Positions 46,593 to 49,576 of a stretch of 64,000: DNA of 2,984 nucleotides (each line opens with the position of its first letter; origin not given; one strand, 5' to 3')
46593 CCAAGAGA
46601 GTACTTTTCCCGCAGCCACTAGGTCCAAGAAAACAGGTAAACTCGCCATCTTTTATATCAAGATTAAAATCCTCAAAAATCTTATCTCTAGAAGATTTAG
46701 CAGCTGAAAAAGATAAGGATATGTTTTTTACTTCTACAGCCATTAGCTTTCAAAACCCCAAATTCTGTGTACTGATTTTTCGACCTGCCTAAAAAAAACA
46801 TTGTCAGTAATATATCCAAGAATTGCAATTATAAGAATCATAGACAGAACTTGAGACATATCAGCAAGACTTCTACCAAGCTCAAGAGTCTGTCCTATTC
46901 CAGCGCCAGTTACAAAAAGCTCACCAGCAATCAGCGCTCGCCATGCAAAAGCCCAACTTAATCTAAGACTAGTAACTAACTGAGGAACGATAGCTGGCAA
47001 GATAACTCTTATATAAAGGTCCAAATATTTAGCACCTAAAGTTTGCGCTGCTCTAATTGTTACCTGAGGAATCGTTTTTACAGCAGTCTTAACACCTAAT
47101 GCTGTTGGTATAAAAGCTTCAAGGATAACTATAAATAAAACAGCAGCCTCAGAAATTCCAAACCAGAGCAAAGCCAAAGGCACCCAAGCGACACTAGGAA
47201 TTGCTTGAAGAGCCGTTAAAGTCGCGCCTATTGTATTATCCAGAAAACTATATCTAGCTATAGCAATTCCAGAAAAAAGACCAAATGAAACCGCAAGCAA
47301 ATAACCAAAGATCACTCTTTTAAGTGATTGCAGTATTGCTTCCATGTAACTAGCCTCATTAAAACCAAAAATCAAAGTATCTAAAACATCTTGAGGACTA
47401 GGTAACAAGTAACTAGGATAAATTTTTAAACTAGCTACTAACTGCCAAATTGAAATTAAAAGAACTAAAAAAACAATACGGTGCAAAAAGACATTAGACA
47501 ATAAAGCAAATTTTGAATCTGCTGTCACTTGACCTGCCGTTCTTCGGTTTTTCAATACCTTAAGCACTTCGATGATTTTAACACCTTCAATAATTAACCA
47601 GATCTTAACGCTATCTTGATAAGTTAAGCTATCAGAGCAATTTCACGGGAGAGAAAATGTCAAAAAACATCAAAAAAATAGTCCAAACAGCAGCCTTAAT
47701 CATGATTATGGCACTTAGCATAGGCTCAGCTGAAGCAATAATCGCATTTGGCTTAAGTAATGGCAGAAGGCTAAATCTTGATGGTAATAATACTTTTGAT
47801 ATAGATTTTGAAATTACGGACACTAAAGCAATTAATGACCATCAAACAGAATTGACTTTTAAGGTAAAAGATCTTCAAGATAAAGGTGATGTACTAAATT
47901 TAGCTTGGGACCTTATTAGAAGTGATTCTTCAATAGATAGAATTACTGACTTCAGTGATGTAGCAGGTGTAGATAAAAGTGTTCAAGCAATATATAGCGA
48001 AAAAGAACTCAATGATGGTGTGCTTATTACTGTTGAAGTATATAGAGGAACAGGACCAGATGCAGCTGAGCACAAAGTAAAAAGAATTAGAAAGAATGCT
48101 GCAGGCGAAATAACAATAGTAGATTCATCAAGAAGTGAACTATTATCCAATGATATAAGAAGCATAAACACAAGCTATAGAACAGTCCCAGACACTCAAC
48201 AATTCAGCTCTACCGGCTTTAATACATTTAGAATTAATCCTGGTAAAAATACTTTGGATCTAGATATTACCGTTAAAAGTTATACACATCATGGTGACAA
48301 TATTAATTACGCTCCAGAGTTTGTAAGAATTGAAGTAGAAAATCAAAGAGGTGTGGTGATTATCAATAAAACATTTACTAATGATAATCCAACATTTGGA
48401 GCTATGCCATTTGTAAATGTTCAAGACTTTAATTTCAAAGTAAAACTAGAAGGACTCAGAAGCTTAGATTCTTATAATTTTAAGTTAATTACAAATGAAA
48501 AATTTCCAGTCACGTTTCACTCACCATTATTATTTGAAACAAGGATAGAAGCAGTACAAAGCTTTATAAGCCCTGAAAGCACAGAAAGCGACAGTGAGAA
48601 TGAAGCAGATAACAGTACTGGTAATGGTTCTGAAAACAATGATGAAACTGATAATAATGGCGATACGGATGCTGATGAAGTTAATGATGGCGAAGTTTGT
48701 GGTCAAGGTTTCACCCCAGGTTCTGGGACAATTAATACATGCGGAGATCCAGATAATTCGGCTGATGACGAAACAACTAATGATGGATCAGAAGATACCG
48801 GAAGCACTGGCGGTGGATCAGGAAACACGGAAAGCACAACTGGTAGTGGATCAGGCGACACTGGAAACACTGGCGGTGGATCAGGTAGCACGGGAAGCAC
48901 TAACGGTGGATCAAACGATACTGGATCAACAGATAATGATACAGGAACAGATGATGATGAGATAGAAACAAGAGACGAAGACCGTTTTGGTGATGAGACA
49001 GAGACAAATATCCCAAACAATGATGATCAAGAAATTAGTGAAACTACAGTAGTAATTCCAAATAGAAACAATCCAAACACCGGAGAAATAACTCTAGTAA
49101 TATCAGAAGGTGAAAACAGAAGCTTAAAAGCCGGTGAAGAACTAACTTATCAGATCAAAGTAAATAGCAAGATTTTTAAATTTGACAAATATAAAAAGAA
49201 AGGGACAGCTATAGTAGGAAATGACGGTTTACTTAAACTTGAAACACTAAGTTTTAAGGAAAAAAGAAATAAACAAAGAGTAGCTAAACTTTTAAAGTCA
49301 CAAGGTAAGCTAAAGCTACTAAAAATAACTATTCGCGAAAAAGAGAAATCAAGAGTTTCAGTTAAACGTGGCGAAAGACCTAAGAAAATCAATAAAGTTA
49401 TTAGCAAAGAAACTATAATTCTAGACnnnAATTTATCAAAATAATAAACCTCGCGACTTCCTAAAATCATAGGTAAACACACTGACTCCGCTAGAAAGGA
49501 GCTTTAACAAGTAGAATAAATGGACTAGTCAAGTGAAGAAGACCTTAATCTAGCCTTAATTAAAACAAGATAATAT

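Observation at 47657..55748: Three tandem surface-protein genes sharing an unrecognised, highly basic C-terminal domain behind low-complexity linkers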

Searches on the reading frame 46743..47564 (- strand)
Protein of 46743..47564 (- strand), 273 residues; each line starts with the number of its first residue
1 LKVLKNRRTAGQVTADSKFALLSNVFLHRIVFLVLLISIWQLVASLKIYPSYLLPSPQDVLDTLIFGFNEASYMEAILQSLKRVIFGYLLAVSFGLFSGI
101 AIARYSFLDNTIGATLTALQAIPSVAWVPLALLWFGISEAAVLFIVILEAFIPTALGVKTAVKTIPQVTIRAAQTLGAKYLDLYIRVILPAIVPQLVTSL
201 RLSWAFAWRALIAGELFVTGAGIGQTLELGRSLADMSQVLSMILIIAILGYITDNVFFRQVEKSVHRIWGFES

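Call 46: find_related_loci(query=window:46743-47564:-, collection=metagenome_contigs, flank=10000)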
Query window:46743-47564:- (273 aa) in metagenome_contigs; peptide patterns used: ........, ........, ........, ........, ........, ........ (x = any residue, [..] = any of these).
409 stretches matched a pattern; 41 encode a relative of the query (tblastn E <= 1e-3); 41 distinct loci.
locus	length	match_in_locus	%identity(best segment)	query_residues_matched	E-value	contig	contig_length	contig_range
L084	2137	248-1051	73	1-270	3e-137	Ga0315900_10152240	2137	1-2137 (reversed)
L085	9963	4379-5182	73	1-270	8e-128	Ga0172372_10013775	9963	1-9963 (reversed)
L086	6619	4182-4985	72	1-270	2e-125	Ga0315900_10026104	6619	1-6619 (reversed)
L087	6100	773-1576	72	1-270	3e-125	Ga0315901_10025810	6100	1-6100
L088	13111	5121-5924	71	1-270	2e-124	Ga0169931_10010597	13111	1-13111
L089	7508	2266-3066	72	4-272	3e-123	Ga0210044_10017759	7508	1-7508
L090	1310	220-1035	67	1-272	3e-133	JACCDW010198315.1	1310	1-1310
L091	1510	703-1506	71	1-270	1e-132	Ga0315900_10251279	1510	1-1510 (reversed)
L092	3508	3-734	76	27-270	3e-125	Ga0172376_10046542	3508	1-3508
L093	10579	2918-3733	68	1-272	2e-121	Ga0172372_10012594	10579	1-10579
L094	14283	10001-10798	68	5-272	3e-119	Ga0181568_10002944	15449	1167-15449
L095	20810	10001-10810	66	1-273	2e-117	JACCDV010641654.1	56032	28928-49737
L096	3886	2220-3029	67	2-273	2e-117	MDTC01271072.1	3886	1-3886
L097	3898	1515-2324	67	1-272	1e-115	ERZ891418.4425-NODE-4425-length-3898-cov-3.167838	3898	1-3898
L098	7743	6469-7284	67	1-272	8e-113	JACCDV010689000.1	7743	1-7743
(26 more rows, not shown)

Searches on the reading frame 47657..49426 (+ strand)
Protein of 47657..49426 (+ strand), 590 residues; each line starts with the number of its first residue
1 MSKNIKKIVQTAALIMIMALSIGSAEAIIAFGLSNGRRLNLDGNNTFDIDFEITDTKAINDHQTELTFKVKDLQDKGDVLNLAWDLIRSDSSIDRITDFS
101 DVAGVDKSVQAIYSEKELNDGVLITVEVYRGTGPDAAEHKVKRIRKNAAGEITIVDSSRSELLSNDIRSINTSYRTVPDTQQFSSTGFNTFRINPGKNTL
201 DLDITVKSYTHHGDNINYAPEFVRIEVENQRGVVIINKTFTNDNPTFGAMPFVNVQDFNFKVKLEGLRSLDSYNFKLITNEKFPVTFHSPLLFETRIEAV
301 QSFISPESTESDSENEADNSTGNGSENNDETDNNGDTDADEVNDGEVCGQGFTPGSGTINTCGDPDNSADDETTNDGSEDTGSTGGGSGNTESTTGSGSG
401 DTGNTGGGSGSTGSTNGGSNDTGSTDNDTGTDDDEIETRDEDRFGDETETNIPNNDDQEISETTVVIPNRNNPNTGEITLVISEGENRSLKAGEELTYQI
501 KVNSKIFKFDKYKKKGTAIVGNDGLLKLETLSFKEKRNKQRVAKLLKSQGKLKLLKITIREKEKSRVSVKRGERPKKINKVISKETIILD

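Call 3: search_protein_families(library=pfam, proteins=[window:47657-49426:+], max_evalue=1)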
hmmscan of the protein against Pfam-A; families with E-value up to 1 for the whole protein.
window:47657-49426:+ (590 aa): 1 family
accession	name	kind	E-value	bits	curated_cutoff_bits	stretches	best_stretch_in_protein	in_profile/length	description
PF00166.26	Cpn10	-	0.094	13.2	21.1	1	458-514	17-71/93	Chaperonin 10 Kd subunit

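Call 4: search_protein_families(library=ncbifam, proteins=[window:47657-49426:+], max_evalue=1)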
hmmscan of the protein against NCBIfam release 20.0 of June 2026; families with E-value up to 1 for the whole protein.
window:47657-49426:+ (590 aa): 1 family
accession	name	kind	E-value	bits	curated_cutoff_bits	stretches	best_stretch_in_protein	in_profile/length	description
NF001527.0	PRK00364.1-2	subfamily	0.017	15.3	120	1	456-525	16-83/96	co-chaperone GroES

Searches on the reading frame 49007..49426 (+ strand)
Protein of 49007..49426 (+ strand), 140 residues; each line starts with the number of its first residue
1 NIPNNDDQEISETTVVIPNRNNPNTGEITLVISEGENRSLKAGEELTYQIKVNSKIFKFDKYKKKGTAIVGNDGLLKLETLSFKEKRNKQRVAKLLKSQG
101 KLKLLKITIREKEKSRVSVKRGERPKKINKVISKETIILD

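Call 11: find_homologous_proteins(query=A1, max_evalue=0.01)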
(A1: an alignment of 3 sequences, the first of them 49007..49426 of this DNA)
Query A1 (3 sequences): 2757 candidates shared short words with the query, none scored E <= 0.01.

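Call 14: find_related_loci(query=A1, collection=genome_contigs, flank=8000)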
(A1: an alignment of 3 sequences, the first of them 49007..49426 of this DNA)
Query A1 (140 aa) in genome_contigs; peptide patterns used: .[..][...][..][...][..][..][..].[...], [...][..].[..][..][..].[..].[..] (x = any residue, [..] = any of these).
225 stretches matched a pattern, but none encodes a relative of the query by tblastn (E <= 1e-3).

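Call 17: search_protein_representatives(alignment_id=A1)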
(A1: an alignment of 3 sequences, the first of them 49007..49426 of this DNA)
Query: 3 sequences, 142 profile positions. Proteins with E-value up to 0.001 (for the whole library): 3; up to 1e-10: 3; up to 1e-30: 2. The best 3 are listed.
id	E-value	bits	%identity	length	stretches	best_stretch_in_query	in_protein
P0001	1.5e-58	213.1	-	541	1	2-140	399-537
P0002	5.1e-56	204.9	-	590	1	1-140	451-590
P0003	8.0e-17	77.9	-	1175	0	-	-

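Call 26: search_solved_structures(query=A1, max_evalue=10, show_alignments=2)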
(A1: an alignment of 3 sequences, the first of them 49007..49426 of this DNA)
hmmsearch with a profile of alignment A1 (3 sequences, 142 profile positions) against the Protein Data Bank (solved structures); distinct sequences matched with E-value up to 10: 7.
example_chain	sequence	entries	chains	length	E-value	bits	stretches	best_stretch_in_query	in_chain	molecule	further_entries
8prs_A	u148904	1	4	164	0.016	18.5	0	23-64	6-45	nvBagel4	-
8pra_A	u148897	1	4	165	0.12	15.6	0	23-66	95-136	Cell surface protein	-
3r7t_A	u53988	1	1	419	0.41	13.9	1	47-99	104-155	Adenylosuccinate synthetase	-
5gkq_A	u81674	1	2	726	0.76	13.1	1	54-103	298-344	AlyGC mutant - R241A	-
5gkd_A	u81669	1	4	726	0.81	13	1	54-103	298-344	AlyGC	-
8prd_A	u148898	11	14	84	1.9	11.8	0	23-67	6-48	Cell surface protein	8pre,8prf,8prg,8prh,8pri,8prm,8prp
8pro_A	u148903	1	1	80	2.4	11.5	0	25-59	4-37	Cell surface protein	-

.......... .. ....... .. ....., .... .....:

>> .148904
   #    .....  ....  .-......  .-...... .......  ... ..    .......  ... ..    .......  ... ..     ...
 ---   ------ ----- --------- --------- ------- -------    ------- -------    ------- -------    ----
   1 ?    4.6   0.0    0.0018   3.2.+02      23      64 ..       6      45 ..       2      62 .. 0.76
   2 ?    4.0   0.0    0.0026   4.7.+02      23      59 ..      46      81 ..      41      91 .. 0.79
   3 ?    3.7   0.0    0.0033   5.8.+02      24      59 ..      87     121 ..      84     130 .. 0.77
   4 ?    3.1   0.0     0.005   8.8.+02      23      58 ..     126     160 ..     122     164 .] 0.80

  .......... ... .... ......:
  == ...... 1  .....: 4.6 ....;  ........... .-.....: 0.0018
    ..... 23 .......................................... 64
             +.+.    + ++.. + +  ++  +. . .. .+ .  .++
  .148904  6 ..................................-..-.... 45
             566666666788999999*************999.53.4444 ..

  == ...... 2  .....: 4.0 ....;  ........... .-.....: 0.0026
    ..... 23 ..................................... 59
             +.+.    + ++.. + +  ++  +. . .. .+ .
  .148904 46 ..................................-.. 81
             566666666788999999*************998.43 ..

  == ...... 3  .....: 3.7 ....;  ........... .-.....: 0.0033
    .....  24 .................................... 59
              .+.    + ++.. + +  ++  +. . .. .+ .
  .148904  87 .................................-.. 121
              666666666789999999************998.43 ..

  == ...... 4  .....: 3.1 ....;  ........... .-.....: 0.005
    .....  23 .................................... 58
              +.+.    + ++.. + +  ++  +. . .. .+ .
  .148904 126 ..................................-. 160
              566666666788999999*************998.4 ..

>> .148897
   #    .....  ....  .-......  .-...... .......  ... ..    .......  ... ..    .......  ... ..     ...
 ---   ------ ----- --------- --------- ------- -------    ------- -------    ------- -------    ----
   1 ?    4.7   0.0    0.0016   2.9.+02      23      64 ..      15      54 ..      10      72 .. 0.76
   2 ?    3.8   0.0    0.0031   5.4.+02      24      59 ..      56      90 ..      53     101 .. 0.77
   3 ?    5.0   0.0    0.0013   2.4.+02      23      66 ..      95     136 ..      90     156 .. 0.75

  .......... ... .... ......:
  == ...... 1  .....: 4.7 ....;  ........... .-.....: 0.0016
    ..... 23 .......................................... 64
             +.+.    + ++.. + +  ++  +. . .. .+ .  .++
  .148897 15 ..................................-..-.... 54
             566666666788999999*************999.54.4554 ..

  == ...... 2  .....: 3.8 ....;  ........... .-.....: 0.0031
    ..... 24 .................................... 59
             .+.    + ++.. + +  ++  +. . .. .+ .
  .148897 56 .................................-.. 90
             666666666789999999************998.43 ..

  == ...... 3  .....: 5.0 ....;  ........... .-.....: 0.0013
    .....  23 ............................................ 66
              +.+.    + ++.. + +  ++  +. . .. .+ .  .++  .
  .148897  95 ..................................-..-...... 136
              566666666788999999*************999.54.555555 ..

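Call 27: predict_structure(alignment_id=A1)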
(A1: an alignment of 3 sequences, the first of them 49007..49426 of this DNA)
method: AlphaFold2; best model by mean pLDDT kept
length: 140 residues; sequences in the alignment: 3
mean_pLDDT: 68.1   pTM: 0.60
mean pLDDT of the five models: 68.1, 65.9, 63.2, 60.4, 53.7
residues with pLDDT >= 90: 0; 70-90: 85; 50-70: 18; < 50: 37
segments of 3 or more residues with pLDDT < 50: 1-37
pLDDT, mean of each block of 10 residues (from residue 1): 40 35 39 49 83 84 79 68 79 85 84 76 79 74
secondary structure, 60 per line:
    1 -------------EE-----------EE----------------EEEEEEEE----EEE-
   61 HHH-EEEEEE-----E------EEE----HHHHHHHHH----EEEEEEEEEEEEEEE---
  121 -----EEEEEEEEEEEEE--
elements in order: E45-52 E57-59 E65-70 E83-85 H90-98 E103-117 E126-138

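Call 29: fold_search(model_id=the predicted structure, library=pdb)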
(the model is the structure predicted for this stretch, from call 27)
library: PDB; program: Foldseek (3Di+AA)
matches with E <= 10: 385; with E <= 0.001: 0
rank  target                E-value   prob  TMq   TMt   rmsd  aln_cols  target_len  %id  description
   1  3cwg_B                1.3e-01  0.60  0.26  0.10   7.1        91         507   12  Unphosphorylated mouse STAT3 core fragment (released 2008-07-01)
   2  3cwg_A                2.1e-01  0.51  0.26  0.10   6.9        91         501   12  Unphosphorylated mouse STAT3 core fragment (released 2008-07-01)
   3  2lxx_MODEL_1_A        3.7e-01  0.14  0.15  0.14  14.2        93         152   16  Solution structure of cofilin like UNC-60B protein from Caenorhabditis elegans (released 2013-10-09)
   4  8fha_C                4.6e-01  0.23  0.25  0.24   8.8       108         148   16  Intramolecular ester bond-containing repeat domain 1 from Suipraoptans intestinalis adhesin (released 2024-06-19)
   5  8fha_D                6.8e-01  0.18  0.25  0.25   8.7       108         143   17  Intramolecular ester bond-containing repeat domain 1 from Suipraoptans intestinalis adhesin (released 2024-06-19)
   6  4icw                  7.6e-01  0.14  0.26  0.28  13.0       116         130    9  N-terminal C2 domain of human CEP120 (released 2014-06-18)
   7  5d39_C                8.0e-01  0.13  0.22  0.10   8.1       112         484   11  Transcription factor-DNA complex (released 2016-08-10)
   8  3but                  8.4e-01  0.13  0.21  0.23   9.9       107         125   12  Crystal structure of protein Af_0446 from Archaeoglobus fulgidus (released 2008-01-15)
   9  4y05                  8.4e-01  0.09  0.19  0.10  15.4       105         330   10  KIF2C short Loop2 construct (released 2015-06-17)
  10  1qat_A                8.9e-01  0.16  0.25  0.10   8.1       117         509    7  1-PHOSPHATIDYLINOSITOL-4,5-BISPHOSPHATE PHOSPHODIESTERASE DELTA COMPLEX WITH SAMARIUM (III) CHLORIDE (released 1997-02-12)
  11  2heh                  8.9e-01  0.09  0.17  0.09  14.0        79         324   15  Crystal Structure of the KIF2C motor domain (released 2006-07-18)
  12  7rsi_C                8.9e-01  0.06  0.14  0.09  14.6       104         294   14  The cryo-EM map of KIF18A bound to KIFBP (released 2021-09-08)
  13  8f9l_B                9.9e-01  0.11  0.22  0.22   9.3       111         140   20  Intramolecular ester bond-containing repeat domain from Gemella massiliensis adhesin (released 2024-06-19)
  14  6bbn_E                1.1e+00  0.08  0.18  0.09  14.1       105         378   11  Crystal structure of a curved tubulin complex induced by the kinesin-13 Kif2A (released 2018-05-23)
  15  5xjb_A                1.2e+00  0.08  0.20  0.10  14.7       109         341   13  The Crystal Structure of the Minimal Core Domain of the Microtubule Depolymerizer KIF2C Complexed with ADP-Mg-BeFx (released 2017-09-13)
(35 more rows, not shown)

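Call 42: find_related_loci(query=A1, collection=metagenome_contigs, flank=8000)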
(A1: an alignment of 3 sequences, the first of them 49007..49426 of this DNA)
Query A1 (140 aa) in metagenome_contigs; peptide patterns used: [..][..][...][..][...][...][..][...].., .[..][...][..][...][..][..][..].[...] (x = any residue, [..] = any of these).
600 stretches matched a pattern, but none encodes a relative of the query by tblastn (E <= 1e-3).

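Call 44: fold_search(model_id=the predicted structure, library=viral)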
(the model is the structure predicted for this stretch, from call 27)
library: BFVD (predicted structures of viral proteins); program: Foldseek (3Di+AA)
matches with E <= 10: 378; with E <= 0.001: 0
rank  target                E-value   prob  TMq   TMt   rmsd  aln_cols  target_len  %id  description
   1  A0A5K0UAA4            3.8e-02  0.10  0.13  0.07  23.2       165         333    9  Chromosomal protein MC1 domain-containing protein [Yasminevirus sp. GU-2018]
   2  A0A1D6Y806            1.3e-01  0.06  0.13  0.10  21.4       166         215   13  (no name in the UniProt tables at hand)
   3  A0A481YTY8            1.9e-01  0.10  0.19  0.11  24.0       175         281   11  Non-histone chromosomal protein [Marseillevirus LCMAC102]
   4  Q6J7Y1                2.0e-01  0.10  0.16  0.15  14.5       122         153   11  Pas50 [Actinoplanes phage phiAsp2]
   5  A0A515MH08            2.1e-01  0.13  0.17  0.19  15.4       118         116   11  SsDNA binding protein [Gordonia phage Trax]
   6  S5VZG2                2.5e-01  0.12  0.19  0.20  18.0       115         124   10  Uncharacterized protein [Pseudomonas phage PaBG]
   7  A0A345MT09            2.6e-01  0.07  0.12  0.08  28.2       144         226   11  Uncharacterized protein [crAssphage sp. isolate ctbg_1]
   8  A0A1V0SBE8            2.8e-01  0.08  0.16  0.10  21.1       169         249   16  Chromosomal protein MC1 domain-containing protein [Catovirus CTV1]
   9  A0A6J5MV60            3.1e-01  0.08  0.13  0.15  12.4       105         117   13  Uncharacterized protein [uncultured Caudovirales phage]
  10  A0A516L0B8            3.2e-01  0.25  0.22  0.25  14.1       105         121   12  (no name in the UniProt tables at hand)
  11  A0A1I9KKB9            3.4e-01  0.04  0.10  0.05  16.0       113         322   10  Putative SSB protein [Lactobacillus phage SA-C12]
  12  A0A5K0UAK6            3.6e-01  0.08  0.16  0.12  16.7       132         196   11  Uncharacterized protein [Yasminevirus sp. GU-2018]
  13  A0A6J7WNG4            3.8e-01  0.13  0.20  0.20  14.8       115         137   11  Ssb, single-stranded DNA-binding protein [uncultured Caudovirales phage]
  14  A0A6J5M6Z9            4.0e-01  0.18  0.20  0.27  13.4       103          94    9  Uncharacterized protein [uncultured Caudovirales phage]
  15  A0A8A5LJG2            4.3e-01  0.06  0.13  0.12  13.0       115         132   10  (no name in the UniProt tables at hand)
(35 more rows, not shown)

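Call 59: search_protein_families(library=pfam, alignment_id=A1, max_evalue=10)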
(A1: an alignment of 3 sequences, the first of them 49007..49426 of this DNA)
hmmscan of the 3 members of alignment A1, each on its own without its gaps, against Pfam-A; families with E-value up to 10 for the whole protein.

A. member 1, window:49007-49426:+ (140 aa): 1 family
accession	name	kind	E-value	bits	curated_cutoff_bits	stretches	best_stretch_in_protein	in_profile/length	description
PF00166.26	Cpn10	-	0.013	15.9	21.1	1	7-65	16-72/93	Chaperonin 10 Kd subunit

B. families by the number of members that match (of 3 scanned): 2 families
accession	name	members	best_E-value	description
PF22131.1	CjCas9_PI_CTD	1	0.011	CRISPR-associated endonuclease CjCas9 PI-CTD domain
PF00166.26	Cpn10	1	0.013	Chaperonin 10 Kd subunit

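Call 60: search_protein_families(library=ncbifam, alignment_id=A1, max_evalue=10)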
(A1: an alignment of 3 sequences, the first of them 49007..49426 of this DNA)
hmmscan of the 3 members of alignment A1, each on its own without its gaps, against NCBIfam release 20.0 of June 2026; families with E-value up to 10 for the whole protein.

A. member 1, window:49007-49426:+ (140 aa): 5 families
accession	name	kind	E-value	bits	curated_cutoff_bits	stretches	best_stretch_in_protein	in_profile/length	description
NF001527.0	PRK00364.1-2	subfamily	0.0039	17.3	120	1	6-75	16-83/96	co-chaperone GroES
NF001534.0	PRK00364.2-5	equivalog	0.014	15.4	120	1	7-71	16-78/94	co-chaperone GroES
NF002336.0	PRK01294.1-4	equivalog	0.031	13.4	542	1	44-100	239-293/343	lipase secretion chaperone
NF000936.0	PRK00092.4-1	equivalog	0.043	14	205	1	9-86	49-127/142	ribosome maturation factor RimP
NF007436.0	PRK09982.1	equivalog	0.07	13.3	203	1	69-136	37-103/142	universal stress protein UspD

B. families by the number of members that match (of 3 scanned): 6 families
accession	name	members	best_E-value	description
NF001527.0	PRK00364.1-2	1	0.0039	co-chaperone GroES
NF001534.0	PRK00364.2-5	1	0.014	co-chaperone GroES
TIGR03021.1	pilP_fam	1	0.016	type IV pilus biogenesis protein PilP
NF002336.0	PRK01294.1-4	1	0.031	lipase secretion chaperone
NF000936.0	PRK00092.4-1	1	0.043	ribosome maturation factor RimP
NF007436.0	PRK09982.1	1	0.07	universal stress protein UspD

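Call 70: find_related_loci(query=A1, collection=viral_contigs, flank=5000)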
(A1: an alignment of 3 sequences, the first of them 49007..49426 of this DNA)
Query A1 (140 aa) in viral_contigs; peptide patterns used: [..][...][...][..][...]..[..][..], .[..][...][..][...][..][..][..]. (x = any residue, [..] = any of these).
173 stretches matched a pattern, but none encodes a relative of the query by tblastn (E <= 1e-3).
